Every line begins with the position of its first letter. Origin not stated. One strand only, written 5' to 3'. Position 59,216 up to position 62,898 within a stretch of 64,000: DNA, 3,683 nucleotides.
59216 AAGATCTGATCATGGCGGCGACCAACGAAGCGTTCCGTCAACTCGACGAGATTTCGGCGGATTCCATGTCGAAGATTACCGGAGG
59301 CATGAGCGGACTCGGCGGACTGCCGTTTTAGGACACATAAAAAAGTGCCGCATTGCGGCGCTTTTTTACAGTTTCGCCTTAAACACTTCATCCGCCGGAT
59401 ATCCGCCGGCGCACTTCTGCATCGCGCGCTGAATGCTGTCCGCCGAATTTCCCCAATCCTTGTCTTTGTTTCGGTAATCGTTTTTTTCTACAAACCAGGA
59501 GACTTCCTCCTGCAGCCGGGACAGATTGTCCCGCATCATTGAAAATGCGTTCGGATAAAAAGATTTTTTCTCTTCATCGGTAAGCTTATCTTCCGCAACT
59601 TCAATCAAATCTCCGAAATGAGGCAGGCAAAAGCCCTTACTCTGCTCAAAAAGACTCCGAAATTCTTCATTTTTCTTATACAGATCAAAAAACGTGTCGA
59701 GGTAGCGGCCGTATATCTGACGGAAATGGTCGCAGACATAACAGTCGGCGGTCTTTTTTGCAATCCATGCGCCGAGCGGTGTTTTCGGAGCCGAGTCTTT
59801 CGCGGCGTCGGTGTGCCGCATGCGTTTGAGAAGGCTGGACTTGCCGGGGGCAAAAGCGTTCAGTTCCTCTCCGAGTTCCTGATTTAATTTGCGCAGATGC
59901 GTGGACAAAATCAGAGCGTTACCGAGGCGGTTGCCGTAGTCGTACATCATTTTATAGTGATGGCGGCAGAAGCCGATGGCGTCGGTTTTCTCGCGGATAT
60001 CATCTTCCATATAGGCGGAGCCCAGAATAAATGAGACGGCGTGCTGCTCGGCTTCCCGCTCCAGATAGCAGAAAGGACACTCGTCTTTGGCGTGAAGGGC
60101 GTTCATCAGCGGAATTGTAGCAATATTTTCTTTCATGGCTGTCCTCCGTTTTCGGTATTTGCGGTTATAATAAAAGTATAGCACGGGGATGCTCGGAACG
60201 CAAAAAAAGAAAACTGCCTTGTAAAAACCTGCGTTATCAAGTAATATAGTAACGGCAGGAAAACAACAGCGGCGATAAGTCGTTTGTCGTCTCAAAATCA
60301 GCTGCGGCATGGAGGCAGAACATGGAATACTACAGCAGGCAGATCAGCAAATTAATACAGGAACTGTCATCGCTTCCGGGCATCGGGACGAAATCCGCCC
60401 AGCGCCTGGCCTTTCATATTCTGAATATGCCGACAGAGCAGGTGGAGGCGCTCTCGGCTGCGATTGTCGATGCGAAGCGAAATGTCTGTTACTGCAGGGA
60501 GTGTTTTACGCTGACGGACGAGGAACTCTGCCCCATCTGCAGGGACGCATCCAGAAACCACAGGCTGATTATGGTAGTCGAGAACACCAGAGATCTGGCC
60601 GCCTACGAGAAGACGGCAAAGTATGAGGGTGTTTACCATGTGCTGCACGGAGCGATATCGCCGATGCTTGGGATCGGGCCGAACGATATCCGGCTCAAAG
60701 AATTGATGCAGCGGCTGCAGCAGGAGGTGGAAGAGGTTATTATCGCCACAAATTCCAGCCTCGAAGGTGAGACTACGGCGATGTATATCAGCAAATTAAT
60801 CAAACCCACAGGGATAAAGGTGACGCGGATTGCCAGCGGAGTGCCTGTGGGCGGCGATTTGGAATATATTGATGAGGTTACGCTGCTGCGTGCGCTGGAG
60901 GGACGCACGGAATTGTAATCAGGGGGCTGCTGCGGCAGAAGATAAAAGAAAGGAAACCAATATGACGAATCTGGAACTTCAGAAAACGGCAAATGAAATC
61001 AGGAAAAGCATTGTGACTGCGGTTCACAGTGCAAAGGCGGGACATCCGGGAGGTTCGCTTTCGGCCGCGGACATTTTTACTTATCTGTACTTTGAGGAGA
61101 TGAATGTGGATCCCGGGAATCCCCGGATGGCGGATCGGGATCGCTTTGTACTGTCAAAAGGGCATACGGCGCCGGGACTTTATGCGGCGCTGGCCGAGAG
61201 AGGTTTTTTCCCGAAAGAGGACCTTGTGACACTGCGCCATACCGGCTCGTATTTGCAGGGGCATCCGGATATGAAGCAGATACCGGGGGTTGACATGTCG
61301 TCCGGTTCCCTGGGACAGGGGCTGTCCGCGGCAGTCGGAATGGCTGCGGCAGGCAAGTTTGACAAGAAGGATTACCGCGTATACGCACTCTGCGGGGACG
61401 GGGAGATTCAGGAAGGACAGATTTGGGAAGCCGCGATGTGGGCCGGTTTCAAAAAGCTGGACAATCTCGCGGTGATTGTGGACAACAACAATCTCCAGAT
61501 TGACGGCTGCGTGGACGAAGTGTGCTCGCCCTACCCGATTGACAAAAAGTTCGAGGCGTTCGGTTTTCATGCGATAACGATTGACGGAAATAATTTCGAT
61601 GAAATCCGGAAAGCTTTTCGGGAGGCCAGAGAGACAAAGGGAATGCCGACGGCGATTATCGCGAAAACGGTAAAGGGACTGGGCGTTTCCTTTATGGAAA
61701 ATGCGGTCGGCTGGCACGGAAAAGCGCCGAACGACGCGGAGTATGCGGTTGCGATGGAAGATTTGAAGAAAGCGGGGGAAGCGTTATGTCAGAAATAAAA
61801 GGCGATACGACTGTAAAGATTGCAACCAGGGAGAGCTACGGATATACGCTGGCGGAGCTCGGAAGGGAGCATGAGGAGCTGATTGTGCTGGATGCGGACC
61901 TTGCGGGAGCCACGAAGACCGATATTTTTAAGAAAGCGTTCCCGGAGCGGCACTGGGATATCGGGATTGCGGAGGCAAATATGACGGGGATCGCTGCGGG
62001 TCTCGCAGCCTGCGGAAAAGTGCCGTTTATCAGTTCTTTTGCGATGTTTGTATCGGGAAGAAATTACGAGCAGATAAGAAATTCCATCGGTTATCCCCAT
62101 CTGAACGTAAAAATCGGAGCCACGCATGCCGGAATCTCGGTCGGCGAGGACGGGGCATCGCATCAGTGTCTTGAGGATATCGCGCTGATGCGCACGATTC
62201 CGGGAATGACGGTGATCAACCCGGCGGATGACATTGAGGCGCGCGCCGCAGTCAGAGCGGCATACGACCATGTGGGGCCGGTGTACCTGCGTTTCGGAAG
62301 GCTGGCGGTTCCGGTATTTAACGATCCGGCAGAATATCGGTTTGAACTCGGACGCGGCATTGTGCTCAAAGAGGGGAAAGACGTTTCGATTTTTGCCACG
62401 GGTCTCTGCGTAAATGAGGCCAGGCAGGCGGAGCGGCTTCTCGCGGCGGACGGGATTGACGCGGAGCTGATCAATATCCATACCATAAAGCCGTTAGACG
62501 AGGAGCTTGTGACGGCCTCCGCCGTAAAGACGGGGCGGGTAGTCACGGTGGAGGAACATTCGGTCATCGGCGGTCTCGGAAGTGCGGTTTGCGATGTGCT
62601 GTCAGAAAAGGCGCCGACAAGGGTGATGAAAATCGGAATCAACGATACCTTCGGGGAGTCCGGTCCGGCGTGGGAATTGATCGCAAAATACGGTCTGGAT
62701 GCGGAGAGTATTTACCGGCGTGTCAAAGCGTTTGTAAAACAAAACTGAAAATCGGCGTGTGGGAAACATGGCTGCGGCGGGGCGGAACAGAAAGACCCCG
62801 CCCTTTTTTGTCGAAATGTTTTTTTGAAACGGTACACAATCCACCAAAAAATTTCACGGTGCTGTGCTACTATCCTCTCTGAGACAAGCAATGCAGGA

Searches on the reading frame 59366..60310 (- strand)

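Call 56: search_protein_families(library=pfam, proteins=[window:59366-60310:-], max_evalue=0.0001)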
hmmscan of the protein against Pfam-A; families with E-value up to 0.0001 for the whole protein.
window:59366-60310:- (314 aa): 1 family
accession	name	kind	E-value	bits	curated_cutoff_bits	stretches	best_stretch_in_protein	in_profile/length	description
PF19538.4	DUF6062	-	3.6e-98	328.3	27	1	59-306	1-242/243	Family of unknown function (DUF6062)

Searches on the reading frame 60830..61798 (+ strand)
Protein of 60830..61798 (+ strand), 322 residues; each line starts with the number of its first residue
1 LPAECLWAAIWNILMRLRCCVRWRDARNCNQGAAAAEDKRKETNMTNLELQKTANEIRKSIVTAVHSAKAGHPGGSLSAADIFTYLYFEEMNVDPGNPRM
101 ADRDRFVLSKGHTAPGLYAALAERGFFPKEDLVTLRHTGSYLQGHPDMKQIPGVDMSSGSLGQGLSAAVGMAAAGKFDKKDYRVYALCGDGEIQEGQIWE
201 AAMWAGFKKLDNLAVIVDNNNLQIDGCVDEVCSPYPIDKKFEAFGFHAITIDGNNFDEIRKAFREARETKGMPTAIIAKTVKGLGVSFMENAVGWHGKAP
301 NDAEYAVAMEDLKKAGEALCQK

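Call 96: search_protein_families(library=pfam, proteins=[window:60830-61798:+], max_evalue=0.0001)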
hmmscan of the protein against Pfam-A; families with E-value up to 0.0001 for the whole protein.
window:60830-61798:+ (322 aa): 4 families
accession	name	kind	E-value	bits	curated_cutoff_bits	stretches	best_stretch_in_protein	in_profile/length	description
PF00456.26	Transketolase_N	-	4.5e-57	194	22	1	51-307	3-270/334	Transketolase, thiamine diphosphate binding domain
PF13292.11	DXP_synthase_N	-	8.6e-16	58.5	21.2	1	43-226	11-177/274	1-deoxy-D-xylulose-5-phosphate synthase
PF00676.26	E1_dh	-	1.3e-09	37.9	22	1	157-268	99-209/300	Dehydrogenase E1 component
PF02775.26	TPP_enzyme_C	-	3.4e-08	33.9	21.9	1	157-271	26-145/151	Thiamine pyrophosphate enzyme, C-terminal TPP binding domain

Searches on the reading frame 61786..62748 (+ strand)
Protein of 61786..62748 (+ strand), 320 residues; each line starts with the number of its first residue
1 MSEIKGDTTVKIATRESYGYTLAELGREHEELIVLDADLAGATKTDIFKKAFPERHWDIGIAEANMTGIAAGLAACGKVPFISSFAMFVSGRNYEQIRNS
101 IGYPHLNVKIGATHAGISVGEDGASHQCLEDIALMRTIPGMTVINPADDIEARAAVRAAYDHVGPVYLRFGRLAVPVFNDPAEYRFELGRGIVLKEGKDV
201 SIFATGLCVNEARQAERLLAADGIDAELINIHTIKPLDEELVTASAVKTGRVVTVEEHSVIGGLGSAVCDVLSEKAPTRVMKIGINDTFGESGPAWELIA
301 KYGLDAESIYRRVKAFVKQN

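Call 96: search_protein_families(library=pfam, proteins=[window:61786-62748:+], max_evalue=0.0001)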
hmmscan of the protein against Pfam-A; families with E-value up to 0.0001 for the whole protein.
window:61786-62748:+ (320 aa): 3 families
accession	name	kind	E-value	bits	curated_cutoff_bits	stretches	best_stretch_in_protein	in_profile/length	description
PF02779.29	Transket_pyr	-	3.5e-45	154.2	27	1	11-175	2-172/174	Transketolase, pyrimidine binding domain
PF02780.25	Transketolase_C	-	1.2e-32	112.9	25.9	1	189-309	1-124/124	Transketolase, C-terminal domain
PF22613.1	Transketolase_C_1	-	1.1e-05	26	27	1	197-305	11-113/113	Transketolase-like TK C-terminal domain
